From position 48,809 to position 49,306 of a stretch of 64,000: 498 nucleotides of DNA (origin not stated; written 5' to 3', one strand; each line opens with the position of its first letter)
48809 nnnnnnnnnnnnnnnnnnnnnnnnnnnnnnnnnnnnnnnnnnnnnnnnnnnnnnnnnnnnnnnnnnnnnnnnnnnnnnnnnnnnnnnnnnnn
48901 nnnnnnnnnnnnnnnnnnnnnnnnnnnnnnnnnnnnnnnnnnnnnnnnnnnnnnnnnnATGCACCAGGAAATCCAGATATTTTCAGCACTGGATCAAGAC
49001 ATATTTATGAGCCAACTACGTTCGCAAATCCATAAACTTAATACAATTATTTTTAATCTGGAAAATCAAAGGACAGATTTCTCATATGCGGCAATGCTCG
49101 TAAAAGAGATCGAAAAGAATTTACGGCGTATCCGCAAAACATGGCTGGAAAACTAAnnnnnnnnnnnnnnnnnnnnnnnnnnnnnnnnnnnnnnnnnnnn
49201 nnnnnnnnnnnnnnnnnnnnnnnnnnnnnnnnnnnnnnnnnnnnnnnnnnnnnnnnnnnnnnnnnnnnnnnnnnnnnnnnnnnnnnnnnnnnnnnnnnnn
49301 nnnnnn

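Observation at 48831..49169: Pho-box-like TTCAC direct repeats and a strongly translated 65-aa ORF ahead of the porin-pst2 operon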

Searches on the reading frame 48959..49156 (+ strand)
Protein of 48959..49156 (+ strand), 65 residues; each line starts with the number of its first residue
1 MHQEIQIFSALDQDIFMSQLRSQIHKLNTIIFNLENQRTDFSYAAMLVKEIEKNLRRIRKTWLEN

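Call 6: search_protein_families(library=pfam, proteins=[window:48959-49156:+], max_evalue=0.01)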
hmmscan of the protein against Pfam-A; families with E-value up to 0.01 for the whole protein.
window:48959-49156:+ (65 aa): 0 families

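Call 7: find_homologous_proteins(query=window:48959-49153:+, max_evalue=10)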
Query window:48959-49153:+ (65 aa): 2 proteins with E <= 10 among 2 candidates.
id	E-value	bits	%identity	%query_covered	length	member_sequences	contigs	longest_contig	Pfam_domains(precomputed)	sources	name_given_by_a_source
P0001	3.9e-34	132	100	100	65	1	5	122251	-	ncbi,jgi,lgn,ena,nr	ncbi:MAG TPA: hypothetical protein PLO93_05255 [Candidatus Omnitrophota bacterium]|nr:hypothetical p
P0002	1.0e-27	112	85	100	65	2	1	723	-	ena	-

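Call 9: find_encoding_contigs(protein=P0002, flank=10000)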
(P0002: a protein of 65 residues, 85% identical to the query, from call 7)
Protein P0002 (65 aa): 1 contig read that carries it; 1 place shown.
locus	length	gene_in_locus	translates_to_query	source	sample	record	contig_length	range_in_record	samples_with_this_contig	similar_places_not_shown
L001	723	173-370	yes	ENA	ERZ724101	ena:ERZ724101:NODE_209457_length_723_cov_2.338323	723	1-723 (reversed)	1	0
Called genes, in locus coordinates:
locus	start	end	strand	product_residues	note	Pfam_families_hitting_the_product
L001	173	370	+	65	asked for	-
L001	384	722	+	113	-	?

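Call 10: find_encoding_contigs(protein=P0001, flank=3000, max_places=6)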
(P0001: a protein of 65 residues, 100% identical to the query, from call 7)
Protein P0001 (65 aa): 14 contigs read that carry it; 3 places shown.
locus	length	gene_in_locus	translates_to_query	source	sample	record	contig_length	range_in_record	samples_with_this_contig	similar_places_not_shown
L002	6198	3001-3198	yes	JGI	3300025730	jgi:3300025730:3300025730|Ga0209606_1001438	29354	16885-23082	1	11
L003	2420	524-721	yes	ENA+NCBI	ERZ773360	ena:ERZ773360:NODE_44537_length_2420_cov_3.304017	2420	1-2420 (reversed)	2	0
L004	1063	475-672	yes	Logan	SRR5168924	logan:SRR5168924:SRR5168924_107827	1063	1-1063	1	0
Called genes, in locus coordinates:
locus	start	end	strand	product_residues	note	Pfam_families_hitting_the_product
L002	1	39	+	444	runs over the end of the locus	PF13372:Alginate_exp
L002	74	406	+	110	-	PF07883:Cupin_2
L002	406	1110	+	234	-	PF00072:Response_reg, PF23198:PDE8A_N (weak), PF00486:Trans_reg_C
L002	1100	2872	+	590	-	PF16736:sCache_like (weak), PF00672:HAMP, PF00989:PAS (weak), PF13426:PAS_9 (weak), PF00512:HisKA, PF02518:HATPase_c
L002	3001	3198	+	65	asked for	-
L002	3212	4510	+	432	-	PF16930:Porin_5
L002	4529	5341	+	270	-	PF12849:PBP_like_2, PF13531:SBP_bac_11 (weak), PF12727:PBP_like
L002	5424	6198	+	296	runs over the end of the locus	PF00528:BPD_transp_1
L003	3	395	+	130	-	PF02518:HATPase_c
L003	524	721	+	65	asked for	-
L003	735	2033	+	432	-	PF16930:Porin_5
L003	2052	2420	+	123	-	PF12849:PBP_like_2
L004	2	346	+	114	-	?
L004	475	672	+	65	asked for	-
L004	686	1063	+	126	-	?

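Call 13: search_protein_families(library=ncbifam, proteins=[window:48959-49156:+], max_evalue=0.01)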
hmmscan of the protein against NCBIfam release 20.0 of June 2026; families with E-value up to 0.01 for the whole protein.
window:48959-49156:+ (65 aa): 0 families

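Call 19: search_protein_representatives(protein=window:48959-49153:+)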
Query: 65 residues. Proteins with E-value up to 0.001 (for the whole library): 16; up to 1e-10: 1; up to 1e-30: 0. The best 16 are listed.
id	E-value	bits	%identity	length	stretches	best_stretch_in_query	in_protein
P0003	1.5e-20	88.2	69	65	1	1-65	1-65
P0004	2.2e-07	47.0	33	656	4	3-36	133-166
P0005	4.6e-07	46.0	54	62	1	1-52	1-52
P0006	7.8e-07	45.2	44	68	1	1-64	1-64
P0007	1.1e-06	44.8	43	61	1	6-65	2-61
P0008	1.2e-05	41.6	48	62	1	8-61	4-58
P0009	1.9e-05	40.9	44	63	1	7-64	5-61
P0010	6.1e-05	39.3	37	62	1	8-61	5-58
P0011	1.1e-04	38.5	43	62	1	6-61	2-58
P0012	2.3e-04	37.5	43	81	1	5-65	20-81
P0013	2.6e-04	37.4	38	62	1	6-63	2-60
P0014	3.0e-04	37.2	41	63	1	5-62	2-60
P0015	3.3e-04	37.0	35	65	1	1-65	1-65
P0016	4.4e-04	36.7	39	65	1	8-61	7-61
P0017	6.6e-04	36.1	42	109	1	6-65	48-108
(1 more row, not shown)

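Call 24: find_homologous_proteins(query=A2, max_evalue=0.01)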
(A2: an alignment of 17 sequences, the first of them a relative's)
Query A2 (17 sequences) (65 aa, profile of the alignment): 118 proteins with E <= 0.01 among 540 candidates.
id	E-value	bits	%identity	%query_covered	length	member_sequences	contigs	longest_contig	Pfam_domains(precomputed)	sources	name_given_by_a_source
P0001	2.2e-26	109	100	100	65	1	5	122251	-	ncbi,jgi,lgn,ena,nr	ncbi:MAG TPA: hypothetical protein PLO93_05255 [Candidatus Omnitrophota bacterium]|nr:hypothetical p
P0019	5.4e-26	108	42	94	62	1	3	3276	-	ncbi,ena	-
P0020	6.0e-26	108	43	89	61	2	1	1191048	-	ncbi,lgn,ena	-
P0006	6.1e-26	108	43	100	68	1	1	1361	-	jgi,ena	-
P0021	6.3e-26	108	45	100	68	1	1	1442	-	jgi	jgi:hypothetical protein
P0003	9.2e-26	107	69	100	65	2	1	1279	-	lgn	-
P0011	1.3e-25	107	41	92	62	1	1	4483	-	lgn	-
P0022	2.7e-25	106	43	100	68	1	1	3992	-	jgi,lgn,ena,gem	-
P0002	2.9e-25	106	85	100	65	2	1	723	-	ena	-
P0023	3.2e-25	105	42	94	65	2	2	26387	-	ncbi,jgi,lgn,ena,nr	ncbi:MAG: hypothetical protein PHJ00_00985 [Candidatus Omnitrophica bacterium]|nr:hypothetical prote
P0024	4.7e-25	105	39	94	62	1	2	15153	-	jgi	jgi:hypothetical protein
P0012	5.0e-25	105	42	94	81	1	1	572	-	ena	-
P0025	1.1e-24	104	44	94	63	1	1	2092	-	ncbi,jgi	-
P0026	1.3e-24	103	45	100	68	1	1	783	-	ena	-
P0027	1.6e-24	103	46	100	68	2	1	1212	-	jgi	jgi:hypothetical protein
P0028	1.8e-24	103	39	94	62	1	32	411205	-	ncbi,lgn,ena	-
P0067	3.6e-21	92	41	89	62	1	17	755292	-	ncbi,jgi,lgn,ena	-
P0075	7.8e-21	91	45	100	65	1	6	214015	-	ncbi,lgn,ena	-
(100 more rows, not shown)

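Call 25: find_encoding_contigs(protein=P0075, flank=6000, max_places=2)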
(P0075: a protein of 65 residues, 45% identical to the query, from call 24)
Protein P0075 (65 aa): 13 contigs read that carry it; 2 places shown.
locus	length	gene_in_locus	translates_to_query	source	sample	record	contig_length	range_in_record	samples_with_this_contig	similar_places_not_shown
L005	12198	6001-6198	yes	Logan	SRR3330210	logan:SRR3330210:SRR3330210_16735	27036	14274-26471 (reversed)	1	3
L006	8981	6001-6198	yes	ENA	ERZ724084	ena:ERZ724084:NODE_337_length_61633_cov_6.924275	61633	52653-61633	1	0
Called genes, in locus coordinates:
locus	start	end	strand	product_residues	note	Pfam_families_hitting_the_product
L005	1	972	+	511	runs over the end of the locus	?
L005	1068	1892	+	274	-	PF03976:PPK2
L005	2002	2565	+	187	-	PF01613:Flavin_Reduct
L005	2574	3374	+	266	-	PF02110:HK, PF01256:Carb_kinase (weak)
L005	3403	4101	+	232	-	PF00072:Response_reg, PF23198:PDE8A_N (weak), PF00486:Trans_reg_C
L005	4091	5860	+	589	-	PF00672:HAMP, PF08448:PAS_4 (weak), PF00512:HisKA, PF02518:HATPase_c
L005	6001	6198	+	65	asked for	-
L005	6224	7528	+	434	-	PF16930:Porin_5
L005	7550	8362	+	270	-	PF12849:PBP_like_2, PF13531:SBP_bac_11, PF01547:SBP_bac_1 (faint), PF12727:PBP_like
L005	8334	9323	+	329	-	PF00528:BPD_transp_1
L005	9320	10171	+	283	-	PF00528:BPD_transp_1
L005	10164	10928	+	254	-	PF00005:ABC_tran, PF02463:SMC_N (weak), PF13304:AAA_21 (faint)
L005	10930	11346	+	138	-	PF01451:LMWPc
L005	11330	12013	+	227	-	PF01895:PhoU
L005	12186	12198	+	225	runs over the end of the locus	PF05552:MS_channel_1st_1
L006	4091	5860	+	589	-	PF00672:HAMP, PF08448:PAS_4 (weak), PF00512:HisKA, PF02518:HATPase_c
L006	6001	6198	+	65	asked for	-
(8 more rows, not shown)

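Call 26: find_encoding_contigs(protein=P0020, flank=6000, max_places=2)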
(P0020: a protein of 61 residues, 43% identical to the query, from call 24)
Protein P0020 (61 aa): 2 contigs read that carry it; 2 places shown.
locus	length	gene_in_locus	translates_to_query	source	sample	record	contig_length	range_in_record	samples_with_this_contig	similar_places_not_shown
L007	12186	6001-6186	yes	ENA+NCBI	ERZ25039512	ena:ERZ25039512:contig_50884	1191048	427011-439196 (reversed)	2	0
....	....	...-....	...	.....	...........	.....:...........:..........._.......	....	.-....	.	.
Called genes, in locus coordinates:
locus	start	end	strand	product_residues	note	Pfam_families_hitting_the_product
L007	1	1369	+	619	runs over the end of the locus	PF01134:GIDA, PF07992:Pyr_redox_2 (faint), PF21680:GIDA_C_1st, PF13932:SAM_GIDA_C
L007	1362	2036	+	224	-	PF13484:Fer4_16 (faint)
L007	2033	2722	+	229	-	PF00072:Response_reg, PF00486:Trans_reg_C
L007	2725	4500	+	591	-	PF00672:HAMP, PF00989:PAS, PF08448:PAS_4 (weak), PF13426:PAS_9, PF00512:HisKA, PF02518:HATPase_c, PF13589:HATPase_c_3 (faint)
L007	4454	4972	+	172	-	PF03449:GreA_GreB_N, PF01272:GreA_GreB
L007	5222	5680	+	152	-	PF00072:Response_reg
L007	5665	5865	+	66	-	-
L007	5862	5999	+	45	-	-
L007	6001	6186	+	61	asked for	-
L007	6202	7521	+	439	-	PF16930:Porin_5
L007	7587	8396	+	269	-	PF12849:PBP_like_2, PF13531:SBP_bac_11, PF12727:PBP_like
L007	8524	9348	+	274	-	PF00528:BPD_transp_1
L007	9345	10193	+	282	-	PF00528:BPD_transp_1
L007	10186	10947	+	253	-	PF02463:SMC_N (weak), PF00005:ABC_tran, PF13304:AAA_21 (faint)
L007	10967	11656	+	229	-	PF01895:PhoU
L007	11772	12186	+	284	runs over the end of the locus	PF12849:PBP_like_2, PF13531:SBP_bac_11 (weak), PF01547:SBP_bac_1 (weak), PF12727:PBP_like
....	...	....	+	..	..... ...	-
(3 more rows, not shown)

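Call 27: find_encoding_contigs(protein=P0028, flank=6000, max_places=2)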
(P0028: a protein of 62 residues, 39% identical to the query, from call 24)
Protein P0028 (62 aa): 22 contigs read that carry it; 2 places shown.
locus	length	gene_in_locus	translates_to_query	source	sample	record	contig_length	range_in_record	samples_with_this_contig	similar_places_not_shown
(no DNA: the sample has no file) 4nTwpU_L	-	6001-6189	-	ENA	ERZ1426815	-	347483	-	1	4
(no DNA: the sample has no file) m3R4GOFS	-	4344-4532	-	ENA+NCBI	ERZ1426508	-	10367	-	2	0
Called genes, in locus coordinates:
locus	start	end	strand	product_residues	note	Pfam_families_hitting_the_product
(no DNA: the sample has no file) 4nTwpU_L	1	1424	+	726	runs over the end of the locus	PF02702:KdpD, PF00582:Usp, PF13493:DUF4118, PF13492:GAF_3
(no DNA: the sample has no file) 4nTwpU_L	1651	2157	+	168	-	-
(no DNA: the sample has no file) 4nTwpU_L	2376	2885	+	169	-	PF08242:Methyltransf_12, PF13489:Methyltransf_23, PF08241:Methyltransf_11, PF13649:Methyltransf_25, PF13847:Methyltransf_31 (weak), PF01209:Ubie_methyltran (weak)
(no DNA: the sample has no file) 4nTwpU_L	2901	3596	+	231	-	PF00072:Response_reg, PF23198:PDE8A_N (faint), PF00486:Trans_reg_C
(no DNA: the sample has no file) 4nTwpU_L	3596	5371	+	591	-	PF16736:sCache_like (weak), PF00672:HAMP, PF00989:PAS, PF13188:PAS_8 (weak), PF08448:PAS_4, PF13426:PAS_9 (weak), PF00512:HisKA, PF02518:HATPase_c, +3 more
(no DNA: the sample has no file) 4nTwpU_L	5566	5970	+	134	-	PF00072:Response_reg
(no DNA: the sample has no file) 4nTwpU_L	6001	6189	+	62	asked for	-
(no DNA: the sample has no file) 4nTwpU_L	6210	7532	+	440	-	PF16930:Porin_5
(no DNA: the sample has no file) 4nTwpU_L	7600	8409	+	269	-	PF12849:PBP_like_2, PF13531:SBP_bac_11, PF12727:PBP_like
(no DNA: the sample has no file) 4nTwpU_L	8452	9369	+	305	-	PF00528:BPD_transp_1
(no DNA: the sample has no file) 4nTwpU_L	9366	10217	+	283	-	PF00528:BPD_transp_1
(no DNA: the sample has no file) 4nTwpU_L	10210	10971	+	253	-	PF20703:nSTAND1 (weak), PF00005:ABC_tran, PF02463:SMC_N (weak), PF13401:AAA_22 (faint), PF13304:AAA_21 (weak)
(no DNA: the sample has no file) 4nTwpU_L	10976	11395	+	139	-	PF01451:LMWPc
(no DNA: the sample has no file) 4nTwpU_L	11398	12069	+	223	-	PF01895:PhoU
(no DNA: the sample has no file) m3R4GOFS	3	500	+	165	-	?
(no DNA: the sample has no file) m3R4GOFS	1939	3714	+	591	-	PF16736:sCache_like (weak), PF00672:HAMP, PF00989:PAS, PF13188:PAS_8 (weak), PF08448:PAS_4, PF13426:PAS_9 (weak), PF00512:HisKA, PF02518:HATPase_c, +3 more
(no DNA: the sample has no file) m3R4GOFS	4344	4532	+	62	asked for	-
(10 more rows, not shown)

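Call 28: find_encoding_contigs(protein=P0067, flank=6000, max_places=2)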
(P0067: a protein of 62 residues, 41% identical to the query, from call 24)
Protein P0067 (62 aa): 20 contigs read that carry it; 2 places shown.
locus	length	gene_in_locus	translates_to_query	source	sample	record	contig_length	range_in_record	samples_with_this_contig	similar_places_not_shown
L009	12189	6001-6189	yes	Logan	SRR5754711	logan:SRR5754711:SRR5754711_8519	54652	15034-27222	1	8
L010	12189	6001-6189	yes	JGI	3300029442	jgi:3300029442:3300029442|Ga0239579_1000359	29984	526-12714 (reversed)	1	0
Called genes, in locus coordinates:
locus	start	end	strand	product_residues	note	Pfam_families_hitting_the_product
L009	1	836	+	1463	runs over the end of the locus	-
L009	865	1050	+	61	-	-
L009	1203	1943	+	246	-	PF13432:TPR_16 (faint), PF07719:TPR_2 (faint), PF13181:TPR_8 (faint), PF13424:TPR_12 (faint), PF13428:TPR_14 (faint), PF23914:TPR_CcmH_CycH (weak), PF13414:TPR_11 (weak), PF14559:TPR_19, +4 more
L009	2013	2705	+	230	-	PF00072:Response_reg, PF23198:PDE8A_N, PF00486:Trans_reg_C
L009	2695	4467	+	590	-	PF00672:HAMP, PF00989:PAS (weak), PF08448:PAS_4, PF12860:PAS_7 (faint), PF00512:HisKA, PF02518:HATPase_c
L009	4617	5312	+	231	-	PF00072:Response_reg, PF00486:Trans_reg_C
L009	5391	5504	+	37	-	-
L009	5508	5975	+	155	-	PF00072:Response_reg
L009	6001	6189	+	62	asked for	-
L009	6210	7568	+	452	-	PF16930:Porin_5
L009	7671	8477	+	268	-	PF12849:PBP_like_2, PF01547:SBP_bac_1 (weak), PF13531:SBP_bac_11, PF12727:PBP_like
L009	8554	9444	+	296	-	PF00528:BPD_transp_1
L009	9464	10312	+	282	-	PF00528:BPD_transp_1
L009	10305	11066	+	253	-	PF00005:ABC_tran, PF02463:SMC_N (faint), PF13304:AAA_21 (faint)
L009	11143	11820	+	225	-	PF01895:PhoU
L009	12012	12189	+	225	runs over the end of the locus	PF01895:PhoU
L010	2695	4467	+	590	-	PF00672:HAMP, PF00989:PAS (weak), PF08448:PAS_4, PF12860:PAS_7 (faint), PF00512:HisKA, PF02518:HATPase_c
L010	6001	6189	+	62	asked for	-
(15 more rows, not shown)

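Call 32: find_related_loci(query=A3, collection=genome_contigs, flank=6000)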
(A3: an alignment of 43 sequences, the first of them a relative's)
Query A3 (62 aa) in genome_contigs; peptide patterns used: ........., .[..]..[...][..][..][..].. (x = any residue, [..] = any of these).
68 stretches matched a pattern; 34 encode a relative of the query (tblastn E <= 1e-3); 34 distinct loci.
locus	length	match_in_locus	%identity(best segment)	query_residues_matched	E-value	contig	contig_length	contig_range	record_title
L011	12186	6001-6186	100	1-62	5e-36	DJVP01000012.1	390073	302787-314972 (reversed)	MAG TPA_asm: Candidatus Omnitrophica bacterium UBA6253 UBA6253_contig_29131, whole genome shotgun sequence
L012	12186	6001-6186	92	1-62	3e-33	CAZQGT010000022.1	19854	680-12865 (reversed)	MAG TPA_asm: uncultured Planctomycetales bacterium isolate SRP178699_co1_559 genome assembly, contig: NODE_3287_length_1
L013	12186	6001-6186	87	1-62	4e-32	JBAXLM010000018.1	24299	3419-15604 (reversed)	MAG: Candidatus Omnitrophota bacterium isolate ELA427 MAG427_18, whole genome shotgun sequence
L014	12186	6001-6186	84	1-62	1e-30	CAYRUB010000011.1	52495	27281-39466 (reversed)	MAG TPA_asm: uncultured Planctomycetales bacterium isolate binchicken_co220_28 genome assembly, contig: NODE_284_length_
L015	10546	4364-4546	85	1-61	1e-30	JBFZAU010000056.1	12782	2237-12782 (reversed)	MAG: Candidatus Omnitrophota bacterium isolate PPR_0475 k121_1033666, whole genome shotgun sequence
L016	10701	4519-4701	82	1-61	4e-30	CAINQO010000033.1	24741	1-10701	MAG: Candidatus Omnitrophica bacterium isolate AM-2014-D7_bin-608 genome assembly, contig: bin-608:033/123, whole genome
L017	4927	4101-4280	85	1-61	3e-29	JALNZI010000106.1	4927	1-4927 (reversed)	MAG: Candidatus Omnitrophota bacterium isolate SO_2017_LW1 bin 10 NODE_19182_length_4927_cov_0.832292_LW64-88_2017, whol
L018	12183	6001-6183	85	1-62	2e-29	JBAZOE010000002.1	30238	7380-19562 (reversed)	MAG: Candidatus Omnitrophota bacterium isolate SO_2017_LW4_87 scaffold_3276_c1_LW137-91_2017, whole genome shotgun seque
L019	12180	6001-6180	85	1-61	3e-29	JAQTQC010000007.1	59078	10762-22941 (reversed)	MAG: Candidatus Omnitrophota bacterium isolate STB_130 NODE_1063_length_59078_cov_13.341368_Sandtown_B, whole genome sho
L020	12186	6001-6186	77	1-62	1e-27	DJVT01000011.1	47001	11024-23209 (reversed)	MAG TPA_asm: Candidatus Omnitrophica bacterium UBA6249 UBA6249_contig_101513, whole genome shotgun sequence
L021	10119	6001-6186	79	1-62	2e-27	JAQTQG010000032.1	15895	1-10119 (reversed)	MAG: Candidatus Omnitrophota bacterium isolate STB_134 NODE_8703_length_15895_cov_5.408168_Sandtown_B, whole genome shot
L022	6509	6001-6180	79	1-61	5e-27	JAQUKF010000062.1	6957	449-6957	MAG: Candidatus Omnitrophota bacterium isolate STD1_100 NODE_36555_length_6957_cov_7.719327_Sandtown_D1, whole genome sh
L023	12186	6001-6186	89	1-62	1e-32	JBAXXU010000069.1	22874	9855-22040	MAG: Bacteroidota bacterium isolate ELA747 MAG747_69, whole genome shotgun sequence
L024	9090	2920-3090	72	3-59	7e-22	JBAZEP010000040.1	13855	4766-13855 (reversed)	MAG: Candidatus Omnitrophota bacterium isolate SO_2017_LW3_129 NODE_12762_length_13855_cov_6.062354_LW162_2017, whole ge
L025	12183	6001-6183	66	1-62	1e-20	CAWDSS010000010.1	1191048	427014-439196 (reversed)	MAG: Candidatus Omnitrophota bacterium isolate MFD03726.bin.2.139 genome assembly, contig: contig_50884, whole genome sh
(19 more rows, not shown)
